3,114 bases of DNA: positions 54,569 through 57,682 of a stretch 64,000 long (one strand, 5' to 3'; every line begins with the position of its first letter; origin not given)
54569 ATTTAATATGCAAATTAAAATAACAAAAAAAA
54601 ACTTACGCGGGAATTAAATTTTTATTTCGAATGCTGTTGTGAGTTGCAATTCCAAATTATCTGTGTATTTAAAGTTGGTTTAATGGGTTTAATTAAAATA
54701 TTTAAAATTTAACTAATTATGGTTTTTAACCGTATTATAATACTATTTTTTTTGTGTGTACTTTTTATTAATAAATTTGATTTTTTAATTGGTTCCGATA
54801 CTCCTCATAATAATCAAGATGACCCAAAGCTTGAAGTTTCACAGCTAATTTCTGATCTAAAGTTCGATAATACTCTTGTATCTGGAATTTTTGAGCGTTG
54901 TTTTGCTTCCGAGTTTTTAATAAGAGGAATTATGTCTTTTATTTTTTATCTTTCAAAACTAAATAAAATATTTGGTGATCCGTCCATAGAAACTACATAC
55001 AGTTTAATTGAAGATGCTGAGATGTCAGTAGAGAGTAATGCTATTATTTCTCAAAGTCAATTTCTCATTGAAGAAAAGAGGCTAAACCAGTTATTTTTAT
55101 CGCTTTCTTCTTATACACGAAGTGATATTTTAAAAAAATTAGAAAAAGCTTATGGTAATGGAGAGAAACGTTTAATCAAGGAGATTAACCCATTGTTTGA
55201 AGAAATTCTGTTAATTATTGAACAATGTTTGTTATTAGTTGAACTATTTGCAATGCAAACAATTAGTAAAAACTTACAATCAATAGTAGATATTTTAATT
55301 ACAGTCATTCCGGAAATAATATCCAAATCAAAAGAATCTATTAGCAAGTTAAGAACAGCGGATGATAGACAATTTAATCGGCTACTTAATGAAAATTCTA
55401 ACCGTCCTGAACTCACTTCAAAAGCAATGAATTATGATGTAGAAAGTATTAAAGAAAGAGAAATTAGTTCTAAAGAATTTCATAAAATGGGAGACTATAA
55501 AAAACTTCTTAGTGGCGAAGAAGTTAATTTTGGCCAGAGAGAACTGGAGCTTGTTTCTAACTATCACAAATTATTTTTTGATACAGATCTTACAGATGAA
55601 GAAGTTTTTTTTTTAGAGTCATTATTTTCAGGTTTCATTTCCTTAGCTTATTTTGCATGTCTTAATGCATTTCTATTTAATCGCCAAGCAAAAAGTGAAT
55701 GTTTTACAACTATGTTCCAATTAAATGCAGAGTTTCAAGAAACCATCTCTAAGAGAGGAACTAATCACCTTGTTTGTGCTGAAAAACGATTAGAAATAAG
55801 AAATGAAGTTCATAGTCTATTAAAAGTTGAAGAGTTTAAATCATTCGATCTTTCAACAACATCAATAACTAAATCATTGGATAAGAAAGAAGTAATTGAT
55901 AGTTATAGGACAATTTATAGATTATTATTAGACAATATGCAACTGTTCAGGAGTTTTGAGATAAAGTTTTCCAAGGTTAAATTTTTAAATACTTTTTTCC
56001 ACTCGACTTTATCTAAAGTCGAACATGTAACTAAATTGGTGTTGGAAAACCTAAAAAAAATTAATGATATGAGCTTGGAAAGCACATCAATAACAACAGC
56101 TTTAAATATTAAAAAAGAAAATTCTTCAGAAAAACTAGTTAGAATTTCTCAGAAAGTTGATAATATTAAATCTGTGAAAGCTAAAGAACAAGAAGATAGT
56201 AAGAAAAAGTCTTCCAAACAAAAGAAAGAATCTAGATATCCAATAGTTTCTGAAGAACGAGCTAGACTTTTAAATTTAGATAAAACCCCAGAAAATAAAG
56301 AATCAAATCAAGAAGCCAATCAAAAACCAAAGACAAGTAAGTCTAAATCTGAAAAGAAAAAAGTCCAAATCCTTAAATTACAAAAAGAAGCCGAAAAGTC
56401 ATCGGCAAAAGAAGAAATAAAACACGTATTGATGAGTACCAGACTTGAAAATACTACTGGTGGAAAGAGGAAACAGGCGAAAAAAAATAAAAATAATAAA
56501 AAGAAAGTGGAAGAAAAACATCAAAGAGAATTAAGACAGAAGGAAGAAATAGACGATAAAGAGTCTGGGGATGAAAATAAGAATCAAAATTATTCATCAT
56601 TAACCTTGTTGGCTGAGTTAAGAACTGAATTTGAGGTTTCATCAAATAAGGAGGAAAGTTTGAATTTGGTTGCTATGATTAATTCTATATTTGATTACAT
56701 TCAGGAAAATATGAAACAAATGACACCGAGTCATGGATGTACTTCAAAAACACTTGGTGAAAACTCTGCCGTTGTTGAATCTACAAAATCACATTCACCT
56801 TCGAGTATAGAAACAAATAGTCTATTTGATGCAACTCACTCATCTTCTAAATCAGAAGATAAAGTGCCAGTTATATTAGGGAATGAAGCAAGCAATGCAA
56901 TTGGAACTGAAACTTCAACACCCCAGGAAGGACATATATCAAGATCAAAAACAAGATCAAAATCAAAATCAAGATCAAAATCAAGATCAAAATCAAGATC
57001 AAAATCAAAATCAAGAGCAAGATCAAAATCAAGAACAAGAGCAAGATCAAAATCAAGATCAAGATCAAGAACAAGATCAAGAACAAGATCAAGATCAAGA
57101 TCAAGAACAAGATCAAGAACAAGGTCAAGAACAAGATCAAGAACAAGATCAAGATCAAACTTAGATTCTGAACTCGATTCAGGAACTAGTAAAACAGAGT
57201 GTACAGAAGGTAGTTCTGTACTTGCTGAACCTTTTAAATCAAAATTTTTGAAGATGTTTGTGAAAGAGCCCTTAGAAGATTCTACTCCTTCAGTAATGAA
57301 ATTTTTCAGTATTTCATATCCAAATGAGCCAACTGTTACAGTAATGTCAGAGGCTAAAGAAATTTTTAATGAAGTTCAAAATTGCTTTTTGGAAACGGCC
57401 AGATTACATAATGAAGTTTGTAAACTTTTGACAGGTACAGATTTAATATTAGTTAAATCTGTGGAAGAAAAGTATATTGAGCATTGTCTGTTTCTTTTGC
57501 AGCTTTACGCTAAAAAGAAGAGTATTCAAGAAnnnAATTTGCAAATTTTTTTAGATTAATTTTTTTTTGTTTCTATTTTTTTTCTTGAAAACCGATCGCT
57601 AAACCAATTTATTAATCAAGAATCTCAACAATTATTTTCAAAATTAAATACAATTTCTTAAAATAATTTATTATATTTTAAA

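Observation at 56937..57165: Perfectly periodic SKSR/RSRT coding microsatellite that is likely length-polymorphic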

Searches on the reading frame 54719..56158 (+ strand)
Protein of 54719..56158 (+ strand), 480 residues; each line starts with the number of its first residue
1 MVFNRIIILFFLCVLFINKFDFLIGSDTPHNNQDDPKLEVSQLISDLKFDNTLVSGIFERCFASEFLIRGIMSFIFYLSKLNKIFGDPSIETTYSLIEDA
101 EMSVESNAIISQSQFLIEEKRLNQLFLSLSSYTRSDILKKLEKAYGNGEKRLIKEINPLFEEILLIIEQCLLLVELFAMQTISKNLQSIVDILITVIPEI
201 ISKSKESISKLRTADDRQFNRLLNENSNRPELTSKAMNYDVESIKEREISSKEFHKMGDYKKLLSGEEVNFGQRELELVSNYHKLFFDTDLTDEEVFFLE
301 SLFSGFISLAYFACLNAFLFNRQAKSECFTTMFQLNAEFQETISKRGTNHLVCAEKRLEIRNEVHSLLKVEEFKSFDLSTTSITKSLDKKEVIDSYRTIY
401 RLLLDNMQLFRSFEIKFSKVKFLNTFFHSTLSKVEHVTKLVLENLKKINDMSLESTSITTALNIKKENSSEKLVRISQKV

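Call 38: search_protein_representatives(protein=window:54719-56158:+)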
Query: 480 residues. Proteins with E-value up to 0.001 (for the whole library): 11; up to 1e-10: 4; up to 1e-30: 1. The best 11 are listed.
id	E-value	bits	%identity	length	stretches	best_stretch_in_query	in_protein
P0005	2.9e-96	339.9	41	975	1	10-480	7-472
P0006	2.8e-30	122.5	25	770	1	6-472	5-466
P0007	1.0e-16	77.8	54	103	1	66-162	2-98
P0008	9.7e-16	74.6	23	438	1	54-449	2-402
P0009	2.4e-09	53.5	23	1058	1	6-446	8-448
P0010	1.0e-07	48.2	22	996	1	3-450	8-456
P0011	1.3e-07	47.9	26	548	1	288-419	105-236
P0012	1.1e-06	44.8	22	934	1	33-460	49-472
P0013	3.6e-06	43.1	24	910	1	5-478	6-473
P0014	1.5e-05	41.0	22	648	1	15-448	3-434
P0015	7.5e-05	38.7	20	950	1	7-464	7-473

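Call 47: list_cluster_members(proteins=[P0005, P0006, P0008, P0009, P0010, P0011, P0012, P0013, P0014, P0015])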
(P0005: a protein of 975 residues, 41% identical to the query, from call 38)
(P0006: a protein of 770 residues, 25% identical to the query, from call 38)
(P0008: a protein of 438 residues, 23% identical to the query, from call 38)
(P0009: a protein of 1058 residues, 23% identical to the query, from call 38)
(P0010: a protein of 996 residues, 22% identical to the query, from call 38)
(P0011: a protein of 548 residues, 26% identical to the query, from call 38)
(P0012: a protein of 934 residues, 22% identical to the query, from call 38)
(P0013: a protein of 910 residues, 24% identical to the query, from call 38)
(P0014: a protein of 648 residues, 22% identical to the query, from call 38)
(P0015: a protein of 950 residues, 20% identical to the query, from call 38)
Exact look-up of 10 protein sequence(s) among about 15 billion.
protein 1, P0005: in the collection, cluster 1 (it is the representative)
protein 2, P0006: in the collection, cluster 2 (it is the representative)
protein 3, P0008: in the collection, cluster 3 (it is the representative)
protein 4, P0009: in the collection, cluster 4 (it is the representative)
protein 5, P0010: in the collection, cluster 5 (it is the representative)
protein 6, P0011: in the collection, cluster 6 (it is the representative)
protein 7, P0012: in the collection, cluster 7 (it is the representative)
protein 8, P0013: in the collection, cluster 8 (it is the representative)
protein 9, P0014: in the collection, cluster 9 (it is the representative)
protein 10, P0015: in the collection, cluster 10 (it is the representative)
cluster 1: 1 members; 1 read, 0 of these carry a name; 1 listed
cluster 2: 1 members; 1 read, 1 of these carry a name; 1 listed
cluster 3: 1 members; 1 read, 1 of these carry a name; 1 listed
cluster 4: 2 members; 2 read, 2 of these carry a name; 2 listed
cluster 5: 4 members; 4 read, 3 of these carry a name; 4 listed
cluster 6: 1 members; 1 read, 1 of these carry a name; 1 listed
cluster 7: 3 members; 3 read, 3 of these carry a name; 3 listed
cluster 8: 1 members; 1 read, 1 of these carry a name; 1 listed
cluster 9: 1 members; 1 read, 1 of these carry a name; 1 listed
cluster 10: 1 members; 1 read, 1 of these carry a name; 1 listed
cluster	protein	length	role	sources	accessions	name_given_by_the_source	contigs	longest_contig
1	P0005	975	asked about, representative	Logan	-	-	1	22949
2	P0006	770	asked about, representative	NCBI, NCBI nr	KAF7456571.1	hypothetical protein HWI79_2893 [Cryptosporidium felis]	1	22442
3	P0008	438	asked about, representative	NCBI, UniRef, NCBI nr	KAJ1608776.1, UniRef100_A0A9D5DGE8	putative secreted protein [Cryptosporidium canis] | Secreted protein n=1 Tax=Cryptosporidium canis TaxID=195482 RepID=A0A9D5DGE8_9CRYT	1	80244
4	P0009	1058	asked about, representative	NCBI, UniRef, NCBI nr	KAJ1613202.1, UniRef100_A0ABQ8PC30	hypothetical protein OJ252_1050 [Cryptosporidium canis] | Signal peptide-containing protein n=1 Tax=Cryptosporidium canis TaxID=195482 ...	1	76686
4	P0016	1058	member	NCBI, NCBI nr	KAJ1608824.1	hypothetical protein OIY81_2529 [Cryptosporidium canis]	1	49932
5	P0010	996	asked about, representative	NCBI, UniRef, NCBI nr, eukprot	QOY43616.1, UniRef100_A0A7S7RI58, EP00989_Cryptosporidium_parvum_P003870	putative Secreted Protein (SKSR gene family) [Cryptosporidium parvum] | Uncharacterized protein n=1 Tax=Cryptosporidium parvum TaxID=5807 RepID=A0A7S7RI58_CRYPV | QOY43616.1 hypothetical protein CPATCC_000421 [Cryptosporidium parvum]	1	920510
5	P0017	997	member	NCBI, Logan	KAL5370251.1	putative secreted protein [Cryptosporidium parvum]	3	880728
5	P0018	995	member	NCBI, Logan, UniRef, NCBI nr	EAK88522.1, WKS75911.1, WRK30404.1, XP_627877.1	hypothetical protein [Cryptosporidium parvum Iowa II] | Predicted secreted protein, signal peptide n=1 Tax=Cryptosporidium parvum (strain Iowa ...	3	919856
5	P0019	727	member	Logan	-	-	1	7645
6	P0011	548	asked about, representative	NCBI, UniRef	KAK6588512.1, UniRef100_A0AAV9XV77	hypothetical protein RS030_4499 [Cryptosporidium xiaoi] | Uncharacterized protein n=1 Tax=Cryptosporidium xiaoi TaxID=659607 RepID=A0AAV9XV77_9CRYT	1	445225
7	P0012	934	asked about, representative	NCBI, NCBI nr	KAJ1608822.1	hypothetical protein OIY81_2530 [Cryptosporidium canis]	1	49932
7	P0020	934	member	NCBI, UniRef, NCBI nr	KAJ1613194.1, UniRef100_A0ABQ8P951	hypothetical protein OJ252_1049 [Cryptosporidium canis] | Signal peptide-containing protein n=1 Tax=Cryptosporidium canis TaxID=195482 ...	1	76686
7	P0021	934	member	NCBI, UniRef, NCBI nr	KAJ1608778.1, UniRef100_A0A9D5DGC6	hypothetical protein OJ253_1804 [Cryptosporidium canis] | Signal peptide-containing protein n=1 Tax=Cryptosporidium canis TaxID=195482 ...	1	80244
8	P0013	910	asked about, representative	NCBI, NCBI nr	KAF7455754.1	putative Secreted Protein [Cryptosporidium felis]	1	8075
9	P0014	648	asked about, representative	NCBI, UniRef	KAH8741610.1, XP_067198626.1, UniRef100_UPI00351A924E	hypothetical protein FG386_003563, partial [Cryptosporidium ryanae] | uncharacterized protein n=1 Tax=Cryptosporidium ryanae TaxID=515981 RepID=UPI00351A924E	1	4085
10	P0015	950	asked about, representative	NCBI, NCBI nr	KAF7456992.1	putative Secreted Protein (SKSR family) [Cryptosporidium felis]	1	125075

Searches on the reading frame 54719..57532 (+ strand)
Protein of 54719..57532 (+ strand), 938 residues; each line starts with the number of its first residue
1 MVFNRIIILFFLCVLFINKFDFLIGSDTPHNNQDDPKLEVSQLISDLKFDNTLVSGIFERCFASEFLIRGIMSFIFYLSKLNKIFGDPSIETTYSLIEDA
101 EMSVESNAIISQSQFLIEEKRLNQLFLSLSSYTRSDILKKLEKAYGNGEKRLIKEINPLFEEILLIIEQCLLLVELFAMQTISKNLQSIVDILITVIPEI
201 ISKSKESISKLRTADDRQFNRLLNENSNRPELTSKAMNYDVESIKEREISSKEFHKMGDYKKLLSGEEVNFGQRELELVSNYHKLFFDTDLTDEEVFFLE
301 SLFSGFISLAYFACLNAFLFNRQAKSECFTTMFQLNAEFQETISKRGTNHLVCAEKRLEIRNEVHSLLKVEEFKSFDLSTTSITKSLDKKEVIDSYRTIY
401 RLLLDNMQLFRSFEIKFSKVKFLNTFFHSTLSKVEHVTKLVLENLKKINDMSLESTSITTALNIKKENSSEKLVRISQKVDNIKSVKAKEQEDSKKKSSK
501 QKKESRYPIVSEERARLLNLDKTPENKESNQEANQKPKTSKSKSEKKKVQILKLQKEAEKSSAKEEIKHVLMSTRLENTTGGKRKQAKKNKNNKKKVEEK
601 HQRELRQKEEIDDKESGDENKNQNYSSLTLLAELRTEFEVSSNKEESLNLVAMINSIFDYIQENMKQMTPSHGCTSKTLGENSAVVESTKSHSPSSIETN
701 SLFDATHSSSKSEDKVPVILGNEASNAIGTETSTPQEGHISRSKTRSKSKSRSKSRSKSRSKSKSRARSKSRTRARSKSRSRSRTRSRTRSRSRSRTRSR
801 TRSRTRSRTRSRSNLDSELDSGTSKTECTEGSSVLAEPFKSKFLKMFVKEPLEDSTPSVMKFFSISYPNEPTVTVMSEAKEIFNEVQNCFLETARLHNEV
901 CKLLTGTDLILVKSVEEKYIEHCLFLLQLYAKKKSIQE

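Call 6: find_homologous_proteins(query=window:54719-57532:+)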
Query window:54719-57532:+ (938 aa): 1 proteins with E <= 0.001 among 8000 candidates.
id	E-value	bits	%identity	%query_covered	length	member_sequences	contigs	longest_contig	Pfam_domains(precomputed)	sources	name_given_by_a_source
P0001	0.0e+0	1755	94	79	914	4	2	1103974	-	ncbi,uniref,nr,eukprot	ncbi:unnamed protein product [Cryptosporidium hominis]|uniref:Uncharacterized protein (SKSR family)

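Call 7: list_cluster_members(proteins=[P0001, window:54719-57532:+])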
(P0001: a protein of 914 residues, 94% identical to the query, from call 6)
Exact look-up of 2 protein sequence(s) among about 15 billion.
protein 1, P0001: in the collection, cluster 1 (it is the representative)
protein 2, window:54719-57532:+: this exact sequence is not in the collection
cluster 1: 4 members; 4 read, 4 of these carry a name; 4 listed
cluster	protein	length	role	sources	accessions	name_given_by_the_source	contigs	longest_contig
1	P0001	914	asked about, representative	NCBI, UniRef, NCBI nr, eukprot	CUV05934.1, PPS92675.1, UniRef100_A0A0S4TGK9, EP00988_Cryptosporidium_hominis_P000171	unnamed protein product [Cryptosporidium hominis] | Uncharacterized protein (SKSR family) n=2 Tax=Cryptosporidium hominis TaxID=237895 ... | Uncharacterized protein (SKSR family) [Cryptosporidium hominis]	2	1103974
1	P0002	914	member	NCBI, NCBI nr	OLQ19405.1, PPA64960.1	hypothetical protein ChUKH1_02600 [Cryptosporidium hominis] | hypothetical protein ChTU502y2012_422g0160 [Cryptosporidium hominis]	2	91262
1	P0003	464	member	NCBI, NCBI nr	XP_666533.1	hypothetical protein [Cryptosporidium hominis TU502]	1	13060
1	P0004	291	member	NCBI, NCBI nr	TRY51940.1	Uncharacterized protein CTYZ_00001847 [Cryptosporidium tyzzeri]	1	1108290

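Call 19: find_encoding_contigs(protein=P0001, flank=10000, max_places=10)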
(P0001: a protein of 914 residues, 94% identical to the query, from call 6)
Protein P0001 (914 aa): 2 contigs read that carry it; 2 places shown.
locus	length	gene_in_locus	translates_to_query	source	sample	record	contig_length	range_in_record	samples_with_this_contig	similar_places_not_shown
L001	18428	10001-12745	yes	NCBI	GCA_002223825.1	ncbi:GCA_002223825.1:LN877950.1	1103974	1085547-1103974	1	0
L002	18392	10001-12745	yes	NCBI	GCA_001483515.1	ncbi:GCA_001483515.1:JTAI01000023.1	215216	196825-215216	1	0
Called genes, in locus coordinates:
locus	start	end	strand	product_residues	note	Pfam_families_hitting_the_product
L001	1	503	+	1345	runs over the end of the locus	PF13401:AAA_22 (faint), PF03193:RsgA_GTPase (faint), PF13555:AAA_29 (faint), PF00005:ABC_tran, PF01637:ATPase_2 (faint), PF20720:nSTAND3 (faint), PF00664:ABC_membrane (weak), PF00005:ABC_tran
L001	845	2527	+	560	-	PF01490:Aa_trans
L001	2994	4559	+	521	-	PF00186:DHFR_1, PF00303:Thymidylat_synt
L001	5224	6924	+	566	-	-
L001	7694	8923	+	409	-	-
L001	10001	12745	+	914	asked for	-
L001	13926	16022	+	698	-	-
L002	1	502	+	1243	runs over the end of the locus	PF13401:AAA_22 (faint), PF03193:RsgA_GTPase (faint), PF00005:ABC_tran, PF13555:AAA_29 (faint), PF20720:nSTAND3 (faint), PF00664:ABC_membrane (weak), PF00005:ABC_tran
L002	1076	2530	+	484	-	PF01490:Aa_trans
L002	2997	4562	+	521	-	PF00186:DHFR_1, PF00303:Thymidylat_synt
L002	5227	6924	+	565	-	-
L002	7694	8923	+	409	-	-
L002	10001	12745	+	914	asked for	-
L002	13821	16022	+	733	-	-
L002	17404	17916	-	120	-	-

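Call 44: search_protein_families(library=pfam, proteins=[window:54719-57532:+], max_evalue=0.1)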
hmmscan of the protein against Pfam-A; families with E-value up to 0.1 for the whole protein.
window:54719-57532:+ (938 aa): 1 family
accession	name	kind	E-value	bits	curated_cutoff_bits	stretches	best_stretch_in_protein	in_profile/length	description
PF17069.10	RSRP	-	0.00016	21.8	27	1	726-810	19-97/299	Arginine/Serine-Rich protein 1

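Call 61: predict_structure(alignment_id=A2)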
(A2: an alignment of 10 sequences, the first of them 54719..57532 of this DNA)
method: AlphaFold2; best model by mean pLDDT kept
length: 938 residues; sequences in the alignment: 10
mean_pLDDT: 66.9   pTM: 0.52
mean pLDDT of the five models: 66.9, 66.3, 64.6, 62.7, 61.9
residues with pLDDT >= 90: 150; 70-90: 392; 50-70: 113; < 50: 283
segments of 3 or more residues with pLDDT < 50: 20-34, 233-249, 504-541, 573-593, 668-855
pLDDT, mean of each block of 10 residues (from residue 1): 70 67 37 61 91 89 92 91 84 85 83 82 88 89 86 93 94 94 88 93 93 89 73 46 46 70 83 83 83 90 90 81 81 86 79 87 90 76 86 88 90 82 86 91 89 83 83 91 83 70 45 46 33 33 62 71 59 40 33 56 69 60 67 69 56 74 58 27 26 27 28 29 27 27 28 32 32 36 38 38 36 29 30 29 34 52 79 72 86 88 79 90 86 69
secondary structure, 60 per line:
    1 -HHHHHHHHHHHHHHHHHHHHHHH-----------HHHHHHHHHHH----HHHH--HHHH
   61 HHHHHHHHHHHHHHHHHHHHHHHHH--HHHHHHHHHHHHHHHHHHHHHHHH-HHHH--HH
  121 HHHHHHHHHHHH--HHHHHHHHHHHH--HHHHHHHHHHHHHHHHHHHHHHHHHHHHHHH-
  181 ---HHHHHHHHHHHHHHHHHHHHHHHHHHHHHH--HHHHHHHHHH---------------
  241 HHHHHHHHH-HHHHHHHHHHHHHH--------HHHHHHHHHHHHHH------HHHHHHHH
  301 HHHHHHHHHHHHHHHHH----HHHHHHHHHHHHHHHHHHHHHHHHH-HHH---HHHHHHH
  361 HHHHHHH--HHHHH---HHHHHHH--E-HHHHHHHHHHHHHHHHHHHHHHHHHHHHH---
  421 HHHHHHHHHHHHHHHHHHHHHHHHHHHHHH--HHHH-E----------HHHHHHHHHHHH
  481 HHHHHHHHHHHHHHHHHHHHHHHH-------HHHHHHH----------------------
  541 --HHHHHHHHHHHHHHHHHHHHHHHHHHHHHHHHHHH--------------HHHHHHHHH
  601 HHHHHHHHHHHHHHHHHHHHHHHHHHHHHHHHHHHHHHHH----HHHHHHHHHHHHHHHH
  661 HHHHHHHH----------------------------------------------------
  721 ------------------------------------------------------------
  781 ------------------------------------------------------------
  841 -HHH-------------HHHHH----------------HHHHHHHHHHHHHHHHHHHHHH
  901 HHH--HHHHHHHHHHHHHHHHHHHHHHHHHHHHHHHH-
elements in order (helices of 4 or more, strands of 3 or more residues): H2-24 H36-46 H51-54 H57-85 H88-111 H113-116 H119-132 H135-146 H149-179 H184-213 H216-225 H241-249 H251-264 H273-286 H293-317 H322-346 H354-367 H370-374 H378-384 H389-417 H421-450 H453-456 H469-504 H512-518 H543-577 H592-640 H645-668 H858-862 H879-903 H906-937

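Call 64: fold_search(model_id=the predicted structure, library=pdb)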
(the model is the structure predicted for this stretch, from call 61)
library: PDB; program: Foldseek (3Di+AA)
matches with E <= 10: 349; with E <= 0.001: 0
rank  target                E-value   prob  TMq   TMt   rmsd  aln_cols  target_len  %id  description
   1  7d5p_B                2.1e-01  0.09  0.08  0.13  25.0       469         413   11  Structure of NorC transporter in an outward-open conformation in complex with a single-chain Indian camelid antibody (released 2021-06-09)
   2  6j6f_B                2.5e-01  0.20  0.08  0.20  20.6       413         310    8  Ligand binding domain 1 and 2 of Talaromyces marneffei Mp1 protein (released 2019-03-06)
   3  6xns_D                2.9e-01  0.18  0.09  0.19  29.6       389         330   13  C3_crown-05 (released 2020-12-23)
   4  9lm8                  2.9e-01  0.14  0.06  0.13  23.0       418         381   11  Crystal structure of bvFP-Pfr21 (released 2026-01-28)
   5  8x6x_A                3.0e-01  0.08  0.08  0.12  22.4       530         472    9  Structure of the multidrug efflux pump EfpA from M. tuberculosis complexed with lipids (released 2024-11-27)
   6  5aym                  3.0e-01  0.08  0.07  0.12  22.6       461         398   12  Crystal structure of a bacterial homologue of iron transporter ferroportin in outward-facing state with soaked iron (released 2015-11-04)
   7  6j6f_A                3.3e-01  0.16  0.08  0.19  21.1       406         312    8  Ligand binding domain 1 and 2 of Talaromyces marneffei Mp1 protein (released 2019-03-06)
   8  6vyh_A                4.7e-01  0.07  0.07  0.12  21.5       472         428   10  Cryo-EM structure of SLC40/ferroportin in complex with Fab (released 2020-11-11)
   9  8u1a_B                5.4e-01  0.12  0.09  0.19  23.2       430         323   13  De novo Design of Near Infrared Fluorescent Proteins (released 2024-09-11)
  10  8ubx                  5.4e-01  0.05  0.07  0.12  24.6       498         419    9  Ethanolamine-bound FLVCR1 (released 2024-03-27)
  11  6gys_B                5.6e-01  0.06  0.08  0.11  30.2       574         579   13  Cryo-EM structure of the CBF3-CEN3 complex of the budding yeast kinetochore (released 2018-12-05)
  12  7p5c_A                6.1e-01  0.04  0.06  0.11  35.2       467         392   10  Cryo-EM structure of human TTYH3 in Ca2+ and GDN (released 2021-08-11)
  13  6kki                  6.7e-01  0.05  0.07  0.12  22.6       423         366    9  Crystal structure of Drug:Proton Antiporter-1 (DHA1) Family SotB, in the inward-occluded conformation (released 2020-07-29)
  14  5c6n                  7.0e-01  0.08  0.10  0.16  25.5       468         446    8  protein A (released 2015-09-23)
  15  9g9p_A                7.3e-01  0.04  0.08  0.13  18.9       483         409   12  Lipid III flippase WzxE with NB10 and NB7 nanobodies in inward-facing conformation - crystal 2 (released 2025-01-22)
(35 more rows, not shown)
